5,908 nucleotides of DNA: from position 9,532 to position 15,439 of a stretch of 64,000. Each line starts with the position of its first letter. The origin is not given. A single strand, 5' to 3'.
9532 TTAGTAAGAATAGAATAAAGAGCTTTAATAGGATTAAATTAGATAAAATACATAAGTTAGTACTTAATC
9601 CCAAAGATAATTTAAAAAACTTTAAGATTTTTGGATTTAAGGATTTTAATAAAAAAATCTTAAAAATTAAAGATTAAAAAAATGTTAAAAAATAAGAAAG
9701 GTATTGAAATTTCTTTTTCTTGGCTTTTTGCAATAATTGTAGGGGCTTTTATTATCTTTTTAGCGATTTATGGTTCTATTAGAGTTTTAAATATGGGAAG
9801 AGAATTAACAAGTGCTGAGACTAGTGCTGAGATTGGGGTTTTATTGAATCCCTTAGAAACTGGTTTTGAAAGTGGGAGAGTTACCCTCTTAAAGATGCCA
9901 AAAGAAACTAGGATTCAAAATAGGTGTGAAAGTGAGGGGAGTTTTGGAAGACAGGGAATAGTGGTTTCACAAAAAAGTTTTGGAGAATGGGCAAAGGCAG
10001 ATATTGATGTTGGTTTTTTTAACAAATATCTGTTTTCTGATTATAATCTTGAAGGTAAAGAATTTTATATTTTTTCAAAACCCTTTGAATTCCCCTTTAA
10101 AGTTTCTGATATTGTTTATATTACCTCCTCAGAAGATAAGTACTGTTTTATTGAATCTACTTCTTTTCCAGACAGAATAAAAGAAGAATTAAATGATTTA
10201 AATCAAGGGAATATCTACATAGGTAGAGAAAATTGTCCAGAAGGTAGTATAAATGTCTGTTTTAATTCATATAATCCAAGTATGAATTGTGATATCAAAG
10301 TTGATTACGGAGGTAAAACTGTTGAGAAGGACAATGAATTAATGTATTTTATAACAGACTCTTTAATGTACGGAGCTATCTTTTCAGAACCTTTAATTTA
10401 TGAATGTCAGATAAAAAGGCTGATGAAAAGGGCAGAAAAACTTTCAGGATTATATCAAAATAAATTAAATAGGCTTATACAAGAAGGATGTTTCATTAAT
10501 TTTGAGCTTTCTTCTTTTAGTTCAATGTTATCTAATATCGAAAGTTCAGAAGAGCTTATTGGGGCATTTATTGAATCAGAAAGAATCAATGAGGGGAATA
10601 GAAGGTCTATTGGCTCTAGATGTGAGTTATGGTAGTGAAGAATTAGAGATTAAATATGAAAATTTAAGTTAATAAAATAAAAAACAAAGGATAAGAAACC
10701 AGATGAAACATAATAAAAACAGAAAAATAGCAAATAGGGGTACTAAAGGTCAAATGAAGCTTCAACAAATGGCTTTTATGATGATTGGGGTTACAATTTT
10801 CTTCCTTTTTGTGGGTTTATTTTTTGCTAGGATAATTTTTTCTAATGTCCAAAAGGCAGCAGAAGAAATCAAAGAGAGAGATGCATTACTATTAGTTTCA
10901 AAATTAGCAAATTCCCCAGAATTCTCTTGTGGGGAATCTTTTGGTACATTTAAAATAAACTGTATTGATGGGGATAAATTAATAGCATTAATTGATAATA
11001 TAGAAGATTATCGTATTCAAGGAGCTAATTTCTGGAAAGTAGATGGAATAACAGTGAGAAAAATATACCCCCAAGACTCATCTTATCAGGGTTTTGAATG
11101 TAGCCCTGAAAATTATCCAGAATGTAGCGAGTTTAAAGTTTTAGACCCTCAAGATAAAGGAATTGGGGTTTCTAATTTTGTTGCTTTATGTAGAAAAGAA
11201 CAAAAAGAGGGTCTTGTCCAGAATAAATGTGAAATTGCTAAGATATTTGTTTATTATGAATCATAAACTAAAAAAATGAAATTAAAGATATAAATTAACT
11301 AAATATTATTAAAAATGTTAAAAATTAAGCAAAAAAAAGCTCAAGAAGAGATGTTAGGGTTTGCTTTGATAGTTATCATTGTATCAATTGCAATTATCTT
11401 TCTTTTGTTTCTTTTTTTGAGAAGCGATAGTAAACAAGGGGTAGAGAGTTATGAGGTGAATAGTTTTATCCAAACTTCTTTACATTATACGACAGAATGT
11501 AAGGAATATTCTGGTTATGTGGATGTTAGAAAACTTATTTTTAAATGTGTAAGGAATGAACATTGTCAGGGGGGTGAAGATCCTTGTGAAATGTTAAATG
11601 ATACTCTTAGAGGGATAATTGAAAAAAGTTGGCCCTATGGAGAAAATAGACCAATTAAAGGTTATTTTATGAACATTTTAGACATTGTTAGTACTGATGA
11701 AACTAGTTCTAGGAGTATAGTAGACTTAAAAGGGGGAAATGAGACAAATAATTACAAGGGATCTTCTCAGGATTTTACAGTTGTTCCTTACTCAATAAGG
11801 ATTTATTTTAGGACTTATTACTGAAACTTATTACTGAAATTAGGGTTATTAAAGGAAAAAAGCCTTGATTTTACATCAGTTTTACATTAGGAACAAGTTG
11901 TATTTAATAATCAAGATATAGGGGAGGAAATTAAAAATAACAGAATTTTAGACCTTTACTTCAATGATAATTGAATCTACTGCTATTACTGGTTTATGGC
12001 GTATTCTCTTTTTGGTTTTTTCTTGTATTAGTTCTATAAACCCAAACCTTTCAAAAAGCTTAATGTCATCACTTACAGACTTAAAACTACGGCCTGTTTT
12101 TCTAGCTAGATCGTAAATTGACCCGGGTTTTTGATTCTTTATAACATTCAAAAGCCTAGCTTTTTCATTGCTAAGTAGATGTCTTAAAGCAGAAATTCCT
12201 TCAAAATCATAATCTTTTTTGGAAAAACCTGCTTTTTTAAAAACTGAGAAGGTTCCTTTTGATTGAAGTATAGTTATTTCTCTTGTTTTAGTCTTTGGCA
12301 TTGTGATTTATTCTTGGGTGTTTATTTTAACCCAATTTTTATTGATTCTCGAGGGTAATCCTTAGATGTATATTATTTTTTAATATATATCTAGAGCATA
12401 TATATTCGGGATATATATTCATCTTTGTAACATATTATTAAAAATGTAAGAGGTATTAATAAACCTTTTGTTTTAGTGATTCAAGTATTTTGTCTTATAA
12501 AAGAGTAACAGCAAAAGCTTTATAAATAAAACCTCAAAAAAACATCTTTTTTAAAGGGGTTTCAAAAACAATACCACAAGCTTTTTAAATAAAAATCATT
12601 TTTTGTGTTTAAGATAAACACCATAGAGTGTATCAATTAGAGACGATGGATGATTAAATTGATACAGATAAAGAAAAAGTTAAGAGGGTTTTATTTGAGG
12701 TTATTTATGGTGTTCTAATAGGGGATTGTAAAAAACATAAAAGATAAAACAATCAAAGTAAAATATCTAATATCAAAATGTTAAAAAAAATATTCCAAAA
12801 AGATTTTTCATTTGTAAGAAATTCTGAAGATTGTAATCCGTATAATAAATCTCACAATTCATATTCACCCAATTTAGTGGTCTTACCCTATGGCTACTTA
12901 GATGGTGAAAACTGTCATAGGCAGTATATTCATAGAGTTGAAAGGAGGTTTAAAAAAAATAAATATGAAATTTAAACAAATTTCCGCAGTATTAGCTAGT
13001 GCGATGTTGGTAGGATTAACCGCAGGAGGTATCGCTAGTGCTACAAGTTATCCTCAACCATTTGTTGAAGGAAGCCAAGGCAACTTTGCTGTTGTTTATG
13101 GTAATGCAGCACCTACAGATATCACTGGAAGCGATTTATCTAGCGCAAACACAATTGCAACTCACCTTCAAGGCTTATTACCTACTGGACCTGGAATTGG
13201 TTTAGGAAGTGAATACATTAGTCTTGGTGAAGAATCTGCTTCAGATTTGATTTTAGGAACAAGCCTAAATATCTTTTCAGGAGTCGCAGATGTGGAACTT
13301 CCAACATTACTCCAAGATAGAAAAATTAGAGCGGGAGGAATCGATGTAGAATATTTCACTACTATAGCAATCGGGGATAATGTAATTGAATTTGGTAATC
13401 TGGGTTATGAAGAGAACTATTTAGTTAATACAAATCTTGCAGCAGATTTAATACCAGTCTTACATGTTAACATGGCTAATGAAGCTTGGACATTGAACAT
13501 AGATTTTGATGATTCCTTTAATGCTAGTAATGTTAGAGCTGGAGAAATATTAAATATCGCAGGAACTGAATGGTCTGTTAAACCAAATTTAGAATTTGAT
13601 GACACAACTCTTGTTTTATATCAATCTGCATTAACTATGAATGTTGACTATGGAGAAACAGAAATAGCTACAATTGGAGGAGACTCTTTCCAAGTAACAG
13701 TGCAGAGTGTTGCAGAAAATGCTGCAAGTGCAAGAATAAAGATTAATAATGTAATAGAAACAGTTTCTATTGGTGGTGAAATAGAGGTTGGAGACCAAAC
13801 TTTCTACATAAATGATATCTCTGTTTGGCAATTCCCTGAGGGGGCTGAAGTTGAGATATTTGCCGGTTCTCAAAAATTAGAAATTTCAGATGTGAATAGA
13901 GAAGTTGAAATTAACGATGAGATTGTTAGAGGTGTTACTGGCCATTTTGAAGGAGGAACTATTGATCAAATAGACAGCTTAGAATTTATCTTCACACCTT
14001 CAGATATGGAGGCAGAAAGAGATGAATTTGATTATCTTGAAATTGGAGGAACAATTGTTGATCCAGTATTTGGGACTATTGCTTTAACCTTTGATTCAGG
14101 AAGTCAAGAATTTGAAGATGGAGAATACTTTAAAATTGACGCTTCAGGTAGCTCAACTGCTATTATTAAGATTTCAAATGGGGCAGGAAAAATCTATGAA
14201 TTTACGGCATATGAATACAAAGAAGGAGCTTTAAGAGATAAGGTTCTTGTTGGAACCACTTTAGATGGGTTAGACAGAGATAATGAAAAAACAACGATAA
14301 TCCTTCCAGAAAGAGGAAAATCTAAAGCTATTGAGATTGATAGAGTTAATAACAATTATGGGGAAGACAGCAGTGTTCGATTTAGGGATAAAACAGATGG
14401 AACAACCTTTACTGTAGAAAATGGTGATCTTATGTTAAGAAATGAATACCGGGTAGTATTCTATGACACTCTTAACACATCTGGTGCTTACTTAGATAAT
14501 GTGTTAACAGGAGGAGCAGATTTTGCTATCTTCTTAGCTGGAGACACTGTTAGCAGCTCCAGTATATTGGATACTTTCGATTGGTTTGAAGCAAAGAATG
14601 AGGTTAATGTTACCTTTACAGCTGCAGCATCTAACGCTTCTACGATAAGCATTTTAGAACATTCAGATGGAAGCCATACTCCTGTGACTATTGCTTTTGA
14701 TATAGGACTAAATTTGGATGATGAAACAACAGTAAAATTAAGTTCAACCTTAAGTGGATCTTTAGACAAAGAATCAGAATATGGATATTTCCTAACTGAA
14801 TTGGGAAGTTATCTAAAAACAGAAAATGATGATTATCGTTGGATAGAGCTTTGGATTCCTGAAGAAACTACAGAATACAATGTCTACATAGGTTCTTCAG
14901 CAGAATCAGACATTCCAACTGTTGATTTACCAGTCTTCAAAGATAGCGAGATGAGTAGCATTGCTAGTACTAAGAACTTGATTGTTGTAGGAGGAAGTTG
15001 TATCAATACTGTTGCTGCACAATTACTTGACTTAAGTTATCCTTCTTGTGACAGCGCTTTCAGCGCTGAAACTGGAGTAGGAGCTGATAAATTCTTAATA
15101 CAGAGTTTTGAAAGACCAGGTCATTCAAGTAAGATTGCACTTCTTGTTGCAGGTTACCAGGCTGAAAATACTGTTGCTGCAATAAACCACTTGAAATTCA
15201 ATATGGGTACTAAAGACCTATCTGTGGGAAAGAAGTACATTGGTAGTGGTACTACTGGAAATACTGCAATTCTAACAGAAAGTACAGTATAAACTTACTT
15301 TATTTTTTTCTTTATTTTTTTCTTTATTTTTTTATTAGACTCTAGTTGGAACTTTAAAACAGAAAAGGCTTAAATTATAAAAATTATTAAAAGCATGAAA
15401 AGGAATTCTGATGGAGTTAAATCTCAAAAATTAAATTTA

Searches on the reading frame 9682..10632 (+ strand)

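Call 7: search_protein_families(library=pfam, proteins=[window:9682-10632:+], max_evalue=0.1)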
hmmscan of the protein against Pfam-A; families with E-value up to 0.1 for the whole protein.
window:9682-10632:+ (317 aa): 1 family
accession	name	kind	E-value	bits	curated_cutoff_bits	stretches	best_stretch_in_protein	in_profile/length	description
PF25544.1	Ependymin_amoebozoa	-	0.015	15.7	27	1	96-182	23-104/171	Ependymin domain, amoebozoa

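Call 48: search_protein_families(library=ncbifam, proteins=[window:9682-10632:+], max_evalue=0.01)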
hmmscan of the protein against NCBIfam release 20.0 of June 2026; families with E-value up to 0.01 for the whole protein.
window:9682-10632:+ (317 aa): 0 families

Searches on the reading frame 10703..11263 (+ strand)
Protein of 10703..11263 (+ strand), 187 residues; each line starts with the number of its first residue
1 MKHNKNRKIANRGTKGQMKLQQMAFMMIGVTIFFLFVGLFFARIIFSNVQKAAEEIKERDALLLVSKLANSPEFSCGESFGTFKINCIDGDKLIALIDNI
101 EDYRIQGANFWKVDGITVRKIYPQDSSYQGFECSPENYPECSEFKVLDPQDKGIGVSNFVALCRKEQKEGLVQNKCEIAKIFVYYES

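Call 7: search_protein_families(library=pfam, proteins=[window:10703-11263:+], max_evalue=0.1)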
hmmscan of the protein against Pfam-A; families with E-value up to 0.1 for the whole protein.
window:10703-11263:+ (187 aa): 1 family
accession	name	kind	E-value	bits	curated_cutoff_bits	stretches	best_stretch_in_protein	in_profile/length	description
PF00045.24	Hemopexin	-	0.033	14.6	21.3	1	106-133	16-45/45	Hemopexin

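Call 48: search_protein_families(library=ncbifam, proteins=[window:10703-11263:+], max_evalue=0.01)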
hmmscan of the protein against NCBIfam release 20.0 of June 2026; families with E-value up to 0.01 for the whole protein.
window:10703-11263:+ (187 aa): 0 families

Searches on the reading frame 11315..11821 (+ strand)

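Call 7: search_protein_families(library=pfam, proteins=[window:11315-11821:+], max_evalue=0.1)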
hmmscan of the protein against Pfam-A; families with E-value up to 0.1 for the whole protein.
window:11315-11821:+ (169 aa): 2 families
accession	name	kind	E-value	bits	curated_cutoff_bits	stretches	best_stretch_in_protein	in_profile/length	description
PF03189.18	Otopetrin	-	0.037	13.4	27.8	1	14-82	236-303/434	Otopetrin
PF25184.1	YxzE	-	0.086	14.3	40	0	16-57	3-39/65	YxzE-like putative bacteriocin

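Call 48: search_protein_families(library=ncbifam, proteins=[window:11315-11821:+], max_evalue=0.01)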
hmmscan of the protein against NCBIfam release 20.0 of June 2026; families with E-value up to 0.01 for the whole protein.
window:11315-11821:+ (169 aa): 0 families

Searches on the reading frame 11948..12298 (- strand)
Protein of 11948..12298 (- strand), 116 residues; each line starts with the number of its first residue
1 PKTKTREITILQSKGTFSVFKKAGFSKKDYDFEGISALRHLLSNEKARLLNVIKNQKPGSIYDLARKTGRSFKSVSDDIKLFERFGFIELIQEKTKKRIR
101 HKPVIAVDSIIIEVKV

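Call 9: search_protein_families(library=pfam, proteins=[window:11948-12298:-], max_evalue=0.001)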
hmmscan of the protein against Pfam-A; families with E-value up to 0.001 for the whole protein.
window:11948-12298:- (116 aa): 1 family
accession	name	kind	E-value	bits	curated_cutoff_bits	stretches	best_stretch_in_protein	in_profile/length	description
PF25212.1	HVO_A0114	-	2.1e-16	59.9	27.6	1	30-108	8-82/84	HVO_A0114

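Call 60: search_protein_families(library=ncbifam, proteins=[window:11948-12298:-], max_evalue=0.01)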
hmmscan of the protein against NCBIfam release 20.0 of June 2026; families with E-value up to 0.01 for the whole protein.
window:11948-12298:- (116 aa): 2 families
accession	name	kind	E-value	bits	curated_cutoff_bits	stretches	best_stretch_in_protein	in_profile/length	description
TIGR01884.1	cas_HTH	subfamily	0.00083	18.8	60.2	1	35-97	133-195/202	CRISPR-associated CARF protein Csa3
TIGR00637.1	ModE_repress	subfamily_domain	0.0081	16.2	98.5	0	44-84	4-42/100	ModE molybdate transport repressor domain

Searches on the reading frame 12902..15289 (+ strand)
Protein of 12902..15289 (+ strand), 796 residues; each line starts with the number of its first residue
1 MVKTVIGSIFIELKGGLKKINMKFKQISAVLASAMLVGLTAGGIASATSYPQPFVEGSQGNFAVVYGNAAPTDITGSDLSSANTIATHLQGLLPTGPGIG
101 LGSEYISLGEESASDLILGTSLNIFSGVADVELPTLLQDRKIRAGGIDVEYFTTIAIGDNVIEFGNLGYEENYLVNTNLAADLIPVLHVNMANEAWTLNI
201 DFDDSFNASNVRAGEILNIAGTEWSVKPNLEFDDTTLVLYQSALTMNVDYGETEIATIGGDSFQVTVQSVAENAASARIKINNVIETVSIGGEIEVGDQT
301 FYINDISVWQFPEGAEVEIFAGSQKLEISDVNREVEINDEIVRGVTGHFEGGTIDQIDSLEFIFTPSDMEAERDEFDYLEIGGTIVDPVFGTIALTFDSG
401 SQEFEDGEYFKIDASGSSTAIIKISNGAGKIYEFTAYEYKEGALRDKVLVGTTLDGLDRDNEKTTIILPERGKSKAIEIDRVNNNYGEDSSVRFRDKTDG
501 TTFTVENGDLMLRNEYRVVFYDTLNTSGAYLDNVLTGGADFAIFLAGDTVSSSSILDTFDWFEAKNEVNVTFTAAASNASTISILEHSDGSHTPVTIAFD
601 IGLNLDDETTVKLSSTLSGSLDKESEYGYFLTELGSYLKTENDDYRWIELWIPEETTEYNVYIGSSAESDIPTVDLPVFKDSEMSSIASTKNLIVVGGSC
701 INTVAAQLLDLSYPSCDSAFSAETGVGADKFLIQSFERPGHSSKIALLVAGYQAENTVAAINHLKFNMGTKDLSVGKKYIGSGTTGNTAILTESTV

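Call 9: search_protein_families(library=pfam, proteins=[window:12902-15289:+], max_evalue=0.001)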
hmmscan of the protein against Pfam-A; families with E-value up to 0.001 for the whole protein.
window:12902-15289:+ (796 aa): 1 family
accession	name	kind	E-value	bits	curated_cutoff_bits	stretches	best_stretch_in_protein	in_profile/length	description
PF05124.17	S_layer_C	-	8.9e-08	32.4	23.9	1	49-764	4-173/177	S-layer like family, outer domain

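Call 48: search_protein_families(library=ncbifam, proteins=[window:12902-15289:+], max_evalue=0.01)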
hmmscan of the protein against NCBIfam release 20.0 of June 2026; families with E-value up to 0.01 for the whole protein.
window:12902-15289:+ (796 aa): 0 families
